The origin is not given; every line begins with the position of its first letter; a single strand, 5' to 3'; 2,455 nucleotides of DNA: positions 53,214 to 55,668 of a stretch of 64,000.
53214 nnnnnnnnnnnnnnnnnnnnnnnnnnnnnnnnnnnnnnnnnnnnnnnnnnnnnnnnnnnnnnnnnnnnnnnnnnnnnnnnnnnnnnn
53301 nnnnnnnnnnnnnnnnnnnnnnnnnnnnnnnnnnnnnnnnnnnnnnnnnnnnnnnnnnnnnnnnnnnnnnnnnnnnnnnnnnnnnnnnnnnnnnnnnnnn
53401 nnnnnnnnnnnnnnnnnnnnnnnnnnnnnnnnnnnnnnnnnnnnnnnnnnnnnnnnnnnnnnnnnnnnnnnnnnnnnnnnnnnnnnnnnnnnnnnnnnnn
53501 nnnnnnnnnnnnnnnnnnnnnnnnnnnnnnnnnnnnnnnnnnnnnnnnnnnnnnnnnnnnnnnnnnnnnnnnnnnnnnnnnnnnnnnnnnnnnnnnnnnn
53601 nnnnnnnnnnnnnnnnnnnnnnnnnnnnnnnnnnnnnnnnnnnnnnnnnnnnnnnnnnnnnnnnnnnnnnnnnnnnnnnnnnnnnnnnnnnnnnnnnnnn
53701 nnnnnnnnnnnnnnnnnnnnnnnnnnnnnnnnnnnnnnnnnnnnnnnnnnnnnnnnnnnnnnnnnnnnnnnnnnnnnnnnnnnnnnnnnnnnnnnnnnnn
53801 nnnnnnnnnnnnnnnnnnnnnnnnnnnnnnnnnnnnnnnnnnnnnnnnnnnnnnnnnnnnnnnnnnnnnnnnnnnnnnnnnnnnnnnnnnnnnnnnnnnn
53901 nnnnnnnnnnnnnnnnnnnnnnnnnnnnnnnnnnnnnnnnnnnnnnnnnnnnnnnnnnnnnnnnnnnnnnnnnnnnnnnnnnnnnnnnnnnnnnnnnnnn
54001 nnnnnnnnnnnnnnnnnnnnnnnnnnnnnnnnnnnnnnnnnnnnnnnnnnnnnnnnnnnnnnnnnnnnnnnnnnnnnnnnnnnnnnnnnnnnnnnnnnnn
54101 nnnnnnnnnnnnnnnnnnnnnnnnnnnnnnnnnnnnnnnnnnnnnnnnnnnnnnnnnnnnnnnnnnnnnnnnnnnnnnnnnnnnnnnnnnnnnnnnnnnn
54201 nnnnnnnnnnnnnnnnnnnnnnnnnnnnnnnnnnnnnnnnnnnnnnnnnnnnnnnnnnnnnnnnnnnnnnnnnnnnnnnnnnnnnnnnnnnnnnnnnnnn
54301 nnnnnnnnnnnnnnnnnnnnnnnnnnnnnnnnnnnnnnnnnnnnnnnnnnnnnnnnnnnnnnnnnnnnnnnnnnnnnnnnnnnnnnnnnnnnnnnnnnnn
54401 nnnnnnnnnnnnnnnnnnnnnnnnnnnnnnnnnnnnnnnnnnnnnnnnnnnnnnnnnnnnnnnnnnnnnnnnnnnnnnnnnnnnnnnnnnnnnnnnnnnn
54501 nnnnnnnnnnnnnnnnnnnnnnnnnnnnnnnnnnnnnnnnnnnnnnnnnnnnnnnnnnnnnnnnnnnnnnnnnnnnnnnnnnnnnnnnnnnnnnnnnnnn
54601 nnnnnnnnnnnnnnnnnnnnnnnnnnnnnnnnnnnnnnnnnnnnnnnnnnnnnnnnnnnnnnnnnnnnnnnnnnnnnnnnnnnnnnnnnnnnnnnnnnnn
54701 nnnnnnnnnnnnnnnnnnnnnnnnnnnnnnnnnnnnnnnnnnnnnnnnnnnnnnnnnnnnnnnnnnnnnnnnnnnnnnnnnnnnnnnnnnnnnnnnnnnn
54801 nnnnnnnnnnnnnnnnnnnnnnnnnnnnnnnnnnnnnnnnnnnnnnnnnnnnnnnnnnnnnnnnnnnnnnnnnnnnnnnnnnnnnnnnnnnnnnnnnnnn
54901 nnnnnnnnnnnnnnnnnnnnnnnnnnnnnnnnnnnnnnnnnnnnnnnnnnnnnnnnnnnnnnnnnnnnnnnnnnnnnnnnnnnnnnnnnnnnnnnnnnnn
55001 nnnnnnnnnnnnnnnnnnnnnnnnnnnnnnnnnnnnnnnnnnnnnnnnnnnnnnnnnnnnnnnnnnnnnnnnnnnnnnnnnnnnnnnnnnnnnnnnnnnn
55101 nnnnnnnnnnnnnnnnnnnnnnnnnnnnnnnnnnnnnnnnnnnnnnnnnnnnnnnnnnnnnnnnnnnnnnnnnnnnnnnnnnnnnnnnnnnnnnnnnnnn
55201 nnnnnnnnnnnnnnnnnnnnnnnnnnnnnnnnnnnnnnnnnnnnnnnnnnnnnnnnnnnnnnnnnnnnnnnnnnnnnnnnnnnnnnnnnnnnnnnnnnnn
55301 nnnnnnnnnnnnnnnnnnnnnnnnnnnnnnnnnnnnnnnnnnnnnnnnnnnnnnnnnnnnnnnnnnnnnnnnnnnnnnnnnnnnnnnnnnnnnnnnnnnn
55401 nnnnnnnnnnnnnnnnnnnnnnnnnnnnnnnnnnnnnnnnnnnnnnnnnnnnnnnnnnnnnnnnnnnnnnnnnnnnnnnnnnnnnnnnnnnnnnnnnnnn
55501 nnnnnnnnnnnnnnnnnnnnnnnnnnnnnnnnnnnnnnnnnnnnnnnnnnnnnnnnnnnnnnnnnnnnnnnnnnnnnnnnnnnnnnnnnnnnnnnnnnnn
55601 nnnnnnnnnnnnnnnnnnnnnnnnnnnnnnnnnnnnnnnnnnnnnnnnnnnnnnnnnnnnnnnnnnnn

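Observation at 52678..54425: Head-to-head 5'-truncated malate synthase and ScfR/RamB-like regulator: apparent deletion of a shared divergent promoter and both gene starts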

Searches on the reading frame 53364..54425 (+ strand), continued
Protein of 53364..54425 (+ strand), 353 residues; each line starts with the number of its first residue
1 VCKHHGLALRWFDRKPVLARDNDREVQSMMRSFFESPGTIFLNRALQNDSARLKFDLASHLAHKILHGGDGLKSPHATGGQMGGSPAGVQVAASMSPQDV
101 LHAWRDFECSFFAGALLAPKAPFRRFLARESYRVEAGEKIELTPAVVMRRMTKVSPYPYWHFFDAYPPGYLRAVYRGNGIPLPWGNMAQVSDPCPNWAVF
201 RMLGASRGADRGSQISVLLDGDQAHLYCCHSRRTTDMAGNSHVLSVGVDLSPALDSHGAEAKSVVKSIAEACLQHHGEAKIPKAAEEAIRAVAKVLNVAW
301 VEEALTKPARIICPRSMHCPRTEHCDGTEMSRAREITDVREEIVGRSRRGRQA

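Call 19: find_encoding_contigs(protein=P0004, flank=10000, max_places=2)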
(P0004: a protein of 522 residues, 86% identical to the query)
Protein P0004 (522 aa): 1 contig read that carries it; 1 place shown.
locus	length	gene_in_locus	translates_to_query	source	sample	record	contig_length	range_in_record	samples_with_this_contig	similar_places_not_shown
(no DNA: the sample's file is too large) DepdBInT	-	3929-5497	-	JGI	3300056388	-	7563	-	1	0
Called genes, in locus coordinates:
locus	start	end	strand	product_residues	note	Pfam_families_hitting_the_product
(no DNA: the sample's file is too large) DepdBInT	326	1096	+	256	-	PF03372:Exo_endo_phos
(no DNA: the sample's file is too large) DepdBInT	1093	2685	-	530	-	PF20656:MS_N, PF01274:MS_TIM-barrel, PF20659:MS_C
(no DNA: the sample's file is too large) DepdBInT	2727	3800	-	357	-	-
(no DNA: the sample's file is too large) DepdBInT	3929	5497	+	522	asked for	PF01381:HTH_3, PF13560:HTH_31 (weak), PF12268:DUF3612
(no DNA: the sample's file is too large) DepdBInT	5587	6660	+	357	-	-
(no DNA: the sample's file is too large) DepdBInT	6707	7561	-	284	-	?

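Call 34: search_protein_families(library=ncbifam, proteins=[L005:8813-9922:-, L005:11681-12748:+, L005:10001-11569:+], max_evalue=0.1)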
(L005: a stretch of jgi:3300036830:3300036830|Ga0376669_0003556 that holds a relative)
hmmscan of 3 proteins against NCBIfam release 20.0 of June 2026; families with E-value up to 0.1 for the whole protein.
L005:8813-9922:- (369 aa): 2 families
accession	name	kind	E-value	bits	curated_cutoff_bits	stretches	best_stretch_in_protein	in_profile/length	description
TIGR00745.1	apbA_panE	subfamily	0.0023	17.2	141.35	1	16-58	1-44/305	2-dehydropantoate 2-reductase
NF006083.0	PRK08229.1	equivalog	0.054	12.4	371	1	15-58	3-47/341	2-dehydropantoate 2-reductase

L005:11681-12748:+ (355 aa): 0 families

L005:10001-11569:+ (522 aa): 2 families
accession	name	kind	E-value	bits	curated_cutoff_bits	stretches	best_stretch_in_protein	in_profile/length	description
NF041677.1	trans_regClgR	equivalog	0.0073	16.4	170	1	13-67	9-56/113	transcriptional regulator ClgR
NF007257.0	PRK09706.1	subfamily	0.033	14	101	1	11-92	4-77/135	transcriptional repressor DicA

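Call 35: search_protein_families(library=pfam, proteins=[L005:8813-9922:-, L005:11681-12748:+, L005:10001-11569:+], max_evalue=0.1)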
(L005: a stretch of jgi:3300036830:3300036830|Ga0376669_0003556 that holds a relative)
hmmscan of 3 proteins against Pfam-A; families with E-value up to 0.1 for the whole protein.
L005:8813-9922:- (369 aa): 1 family
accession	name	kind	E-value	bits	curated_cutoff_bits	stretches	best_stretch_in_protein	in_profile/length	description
PF02558.23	ApbA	-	0.00079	19.5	22.2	1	17-99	1-73/150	Ketopantoate reductase PanE/ApbA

L005:11681-12748:+ (355 aa): 0 families

L005:10001-11569:+ (522 aa): 5 families
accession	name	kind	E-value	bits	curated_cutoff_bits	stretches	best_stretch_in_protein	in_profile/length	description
PF12268.13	DUF3612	-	1e-61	208.5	25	1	323-496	1-173/176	Protein of unknown function (DUF3612)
PF01381.28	HTH_3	-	7.8e-10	39.1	23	1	17-78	1-55/55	Helix-turn-helix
PF13560.12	HTH_31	-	1.2e-07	32.4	27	1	13-68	2-51/64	Helix-turn-helix domain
PF12844.13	HTH_19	-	1.4e-05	25.3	30.2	1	14-81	1-61/64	Helix-turn-helix domain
PF06114.19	Peptidase_M78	-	0.0017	18.6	22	1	205-318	24-118/123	IrrE N-terminal-like domain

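Call 52: search_solved_structures(query=L005:10001-11566:+, max_evalue=1)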
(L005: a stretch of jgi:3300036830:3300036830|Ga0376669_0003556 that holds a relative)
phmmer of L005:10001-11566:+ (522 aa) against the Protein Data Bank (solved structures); distinct sequences matched with E-value up to 1: 10.
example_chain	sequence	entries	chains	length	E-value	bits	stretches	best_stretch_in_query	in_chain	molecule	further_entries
7t5u_A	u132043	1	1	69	0.038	16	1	12-79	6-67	Helix-turn-helix domain-containing protein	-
9sf2_A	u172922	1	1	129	0.15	14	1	11-81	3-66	Transcriptional regulator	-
3qq6_A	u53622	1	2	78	0.2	13.6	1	6-82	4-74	HTH-type transcriptional regulator sinR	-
6jq1_A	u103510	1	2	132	0.28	13.1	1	13-73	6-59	Transcriptional regulator, XRE family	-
8tac_A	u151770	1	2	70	0.3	13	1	7-70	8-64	DBP48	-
4xgx_A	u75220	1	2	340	0.3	13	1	119-179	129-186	FAD:protein FMN transferase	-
2o18_A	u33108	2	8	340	0.3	13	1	119-179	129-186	Thiamine biosynthesis lipoprotein apbE | FAD:protein FMN transferase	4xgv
6rnz_A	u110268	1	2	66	0.35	12.8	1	15-72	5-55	HTH-type transcriptional regulator DdrOC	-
8gr2_A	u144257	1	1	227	0.95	11.4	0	163-214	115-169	DUF459 domain-containing protein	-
4xgw_A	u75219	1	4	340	0.97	11.3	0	119-179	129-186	FAD:protein FMN transferase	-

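Call 60: search_solved_structures(query=A1, max_evalue=10)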
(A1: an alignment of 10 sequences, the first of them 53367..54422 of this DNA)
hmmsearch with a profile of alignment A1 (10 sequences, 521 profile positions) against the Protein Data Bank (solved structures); distinct sequences matched with E-value up to 10: 13.
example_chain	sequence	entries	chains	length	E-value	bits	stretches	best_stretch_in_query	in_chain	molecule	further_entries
9sf2_A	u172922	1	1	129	0.00088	21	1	8-85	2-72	Transcriptional regulator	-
3qq6_A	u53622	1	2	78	0.0028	19.4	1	3-84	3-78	HTH-type transcriptional regulator sinR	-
7t5u_A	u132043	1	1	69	0.086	14.5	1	10-77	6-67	Helix-turn-helix domain-containing protein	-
5tn0_A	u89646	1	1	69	0.3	12.7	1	11-84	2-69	HTH-type transcriptional regulator SinR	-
8tac_A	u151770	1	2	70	0.33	12.6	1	9-67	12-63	DBP48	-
1b0n_A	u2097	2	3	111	0.33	12.5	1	11-86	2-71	PROTEIN (SINR PROTEIN) | HTH-TYPE TRANSCRIPTIONAL REGULATOR SINR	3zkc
6rnz_A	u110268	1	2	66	1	10.9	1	14-78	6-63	HTH-type transcriptional regulator DdrOC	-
3ivp_A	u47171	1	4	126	1.2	10.7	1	10-86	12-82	Putative transposon-related DNA-binding protein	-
4xgx_A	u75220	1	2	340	1.7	10.2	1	120-177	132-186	FAD:protein FMN transferase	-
2o18_A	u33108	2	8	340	1.7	10.2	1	120-177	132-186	Thiamine biosynthesis lipoprotein apbE | FAD:protein FMN transferase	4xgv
7xyo_A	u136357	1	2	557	1.8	10.1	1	50-106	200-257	Aminopeptidase M61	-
8gr2_A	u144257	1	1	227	1.9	10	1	162-215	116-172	DUF459 domain-containing protein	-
8tlb_A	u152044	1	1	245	2.1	9.9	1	162-215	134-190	Peptidoglycan O-acetyltransferase B (PatB)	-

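Call 66: predict_structure(alignment_id=A1)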
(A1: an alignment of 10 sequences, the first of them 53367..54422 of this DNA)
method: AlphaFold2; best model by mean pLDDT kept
length: 352 residues; sequences in the alignment: 10
mean_pLDDT: 46.4   pTM: 0.44
mean pLDDT of the five models: 46.4, 44.5, 44.1, 43.2, 43.1
residues with pLDDT >= 90: 5; 70-90: 52; 50-70: 58; < 50: 237
segments of 3 or more residues with pLDDT < 50: 1-6, 13-37, 49-196, 201-210, 234-241, 313-352
pLDDT, mean of each block of 10 residues (from residue 1): 45 36 31 44 56 46 39 27 30 34 32 30 32 30 34 27 29 33 38 49 42 67 68 48 60 79 85 74 89 69 72 44 38 34 36 37
secondary structure, 60 per line:
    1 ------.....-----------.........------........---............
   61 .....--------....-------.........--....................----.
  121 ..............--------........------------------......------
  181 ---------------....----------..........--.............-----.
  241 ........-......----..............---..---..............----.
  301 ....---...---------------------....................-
elements in order: E7-11 H23-31 E38-42 H49-65 H74-77 H85-93 H96-115 H120-134 H143-150 E169-174 E196-199 E210-219 E222-234 E240-248 H250-255 H260-273 H282-295 H300-304 E308-310 H332-351

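Call 72: list_cluster_members(proteins=[P0001, P0121, P0241])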
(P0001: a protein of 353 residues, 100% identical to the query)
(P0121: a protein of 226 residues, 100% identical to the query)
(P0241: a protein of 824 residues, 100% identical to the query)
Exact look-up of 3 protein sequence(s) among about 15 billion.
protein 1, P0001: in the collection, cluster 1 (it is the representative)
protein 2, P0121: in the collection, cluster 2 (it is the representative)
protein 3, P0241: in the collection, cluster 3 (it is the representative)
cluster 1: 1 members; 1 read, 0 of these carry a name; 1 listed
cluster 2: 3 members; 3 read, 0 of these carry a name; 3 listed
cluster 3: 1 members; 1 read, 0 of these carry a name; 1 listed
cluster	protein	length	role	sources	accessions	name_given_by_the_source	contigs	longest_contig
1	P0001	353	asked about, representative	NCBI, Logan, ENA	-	-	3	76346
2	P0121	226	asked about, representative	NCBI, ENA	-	-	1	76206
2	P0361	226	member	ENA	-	-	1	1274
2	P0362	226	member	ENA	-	-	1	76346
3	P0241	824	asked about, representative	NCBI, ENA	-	-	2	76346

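Call 76: find_encoding_contigs(protein=P0362, flank=10000, max_places=3)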
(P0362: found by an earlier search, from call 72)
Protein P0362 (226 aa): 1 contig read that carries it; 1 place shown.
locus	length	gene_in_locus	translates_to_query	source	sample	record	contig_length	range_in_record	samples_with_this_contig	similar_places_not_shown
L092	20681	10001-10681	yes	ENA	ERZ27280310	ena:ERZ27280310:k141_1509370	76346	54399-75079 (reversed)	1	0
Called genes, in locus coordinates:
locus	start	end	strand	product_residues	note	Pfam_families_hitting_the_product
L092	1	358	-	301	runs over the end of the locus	PF00294:PfkB, PF08543:Phos_pyr_kin (weak)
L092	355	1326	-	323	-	PF03401:TctC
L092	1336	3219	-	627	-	PF02538:Hydantoinase_B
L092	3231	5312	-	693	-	PF05378:Hydant_A_N, PF01968:Hydantoinase_A, PF19278:Hydant_A_C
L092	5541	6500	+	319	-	PF03480:DctP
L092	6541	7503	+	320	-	PF03480:DctP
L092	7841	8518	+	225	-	PF01797:Y1_Tnp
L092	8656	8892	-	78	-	-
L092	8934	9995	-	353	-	PF12268:DUF3612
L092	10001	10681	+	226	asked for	PF01274:MS_TIM-barrel, PF20659:MS_C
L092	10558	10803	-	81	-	-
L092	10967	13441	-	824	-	PF02347:GDC-P, PF00266:Aminotran_5 (faint), PF02347:GDC-P, PF01212:Beta_elim_lyase (weak), PF21478:GcvP2_C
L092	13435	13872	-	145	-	PF02347:GDC-P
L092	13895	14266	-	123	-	PF01597:GCV_H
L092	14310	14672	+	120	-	-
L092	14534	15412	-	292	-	PF01571:GCV_T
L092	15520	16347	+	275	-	PF00378:ECH_1, PF16113:ECH_2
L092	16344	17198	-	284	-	PF00881:Nitroreductase, PF28600:Nitroreductase_C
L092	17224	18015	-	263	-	PF01545:Cation_efflux, PF16916:ZT_dimer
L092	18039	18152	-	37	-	-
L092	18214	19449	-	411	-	PF00990:GGDEF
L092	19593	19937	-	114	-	-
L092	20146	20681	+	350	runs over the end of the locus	PF08240:ADH_N, PF00107:ADH_zinc_N, PF02254:TrkA_N (weak), PF13602:ADH_zinc_N_2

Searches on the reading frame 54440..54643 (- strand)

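Call 3: search_protein_families(library=pfam, proteins=[window:54440-54643:-], max_evalue=0.01)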
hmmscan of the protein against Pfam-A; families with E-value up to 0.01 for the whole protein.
window:54440-54643:- (67 aa): 2 families
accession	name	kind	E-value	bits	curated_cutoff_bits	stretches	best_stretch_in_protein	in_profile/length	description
PF01850.27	PIN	-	1.9e-07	32.1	23.6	1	13-57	76-118/120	PIN domain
PF18480.7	DUF5615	-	0.0019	18.5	23.8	1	24-57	30-62/110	Domain of unknown function (DUF5615)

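Call 4: search_protein_families(library=ncbifam, proteins=[window:54440-54643:-], max_evalue=0.01)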
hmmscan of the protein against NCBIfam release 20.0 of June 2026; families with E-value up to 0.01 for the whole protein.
window:54440-54643:- (67 aa): 3 families
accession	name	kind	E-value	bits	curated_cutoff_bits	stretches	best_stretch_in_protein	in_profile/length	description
NF047959.1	TA_toxin_VapC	equivalog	8.3e-14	51.8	80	1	8-62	70-125/125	type II toxin-antitoxin system VapC family toxin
TIGR00028.1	Mtu_PIN_fam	subfamily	4.3e-05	23.8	73.6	1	8-58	83-134/143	TA system VapC family ribonuclease toxin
NF047863.1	VapCLeptosp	equivalog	0.0021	18.3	140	1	9-51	73-115/130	type II toxin-antitoxin system tRNA(fMet)-specific endonuclease VapC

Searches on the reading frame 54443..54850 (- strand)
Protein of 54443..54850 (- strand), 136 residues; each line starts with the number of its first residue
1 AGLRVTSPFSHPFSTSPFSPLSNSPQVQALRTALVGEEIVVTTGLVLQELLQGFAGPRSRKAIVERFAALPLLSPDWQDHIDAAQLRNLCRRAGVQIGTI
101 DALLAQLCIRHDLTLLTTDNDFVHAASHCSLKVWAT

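Call 78: search_protein_families(library=ncbifam, proteins=[window:54443-54850:-], max_evalue=0.01)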
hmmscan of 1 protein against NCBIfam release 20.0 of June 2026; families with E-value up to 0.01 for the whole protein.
window:54443-54850:- (136 aa): 3 families
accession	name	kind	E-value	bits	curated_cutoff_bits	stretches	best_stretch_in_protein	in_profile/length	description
NF047959.1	TA_toxin_VapC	equivalog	7.8e-24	84.1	80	1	23-131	16-125/125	type II toxin-antitoxin system VapC family toxin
TIGR00028.1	Mtu_PIN_fam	subfamily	1.5e-05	25.3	73.6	1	61-126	67-133/143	TA system VapC family ribonuclease toxin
NF047863.1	VapCLeptosp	equivalog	0.00053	20.3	140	1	58-120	53-115/130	type II toxin-antitoxin system tRNA(fMet)-specific endonuclease VapC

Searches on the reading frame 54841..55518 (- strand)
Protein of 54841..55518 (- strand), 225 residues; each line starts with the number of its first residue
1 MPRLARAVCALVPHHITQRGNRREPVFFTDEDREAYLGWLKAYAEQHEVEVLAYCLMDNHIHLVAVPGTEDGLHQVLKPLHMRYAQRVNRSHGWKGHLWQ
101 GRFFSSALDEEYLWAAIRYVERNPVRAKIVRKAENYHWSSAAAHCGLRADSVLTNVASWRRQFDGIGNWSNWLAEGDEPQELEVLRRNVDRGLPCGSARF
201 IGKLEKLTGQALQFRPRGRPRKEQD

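Call 3: search_protein_families(library=pfam, proteins=[window:54841-55518:-], max_evalue=0.01)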
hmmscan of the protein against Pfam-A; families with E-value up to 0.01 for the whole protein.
window:54841-55518:- (225 aa): 1 family
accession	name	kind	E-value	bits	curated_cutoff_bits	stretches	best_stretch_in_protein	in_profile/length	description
PF01797.21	Y1_Tnp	-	1.1e-14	55.1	23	1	14-123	7-121/121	Transposase IS200 like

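Call 4: search_protein_families(library=ncbifam, proteins=[window:54841-55518:-], max_evalue=0.01)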
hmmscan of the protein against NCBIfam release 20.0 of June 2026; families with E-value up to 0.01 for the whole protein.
window:54841-55518:- (225 aa): 2 families
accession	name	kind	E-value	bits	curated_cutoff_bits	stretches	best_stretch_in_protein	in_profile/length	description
NF047646.1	REP_Tyr_transpos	equivalog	1.5e-19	70.3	80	1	14-139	12-146/146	REP-associated tyrosine transposase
NF033573.1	transpos_IS200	equivalog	0.00044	20.5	55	1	15-121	14-125/126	IS200/IS605 family transposase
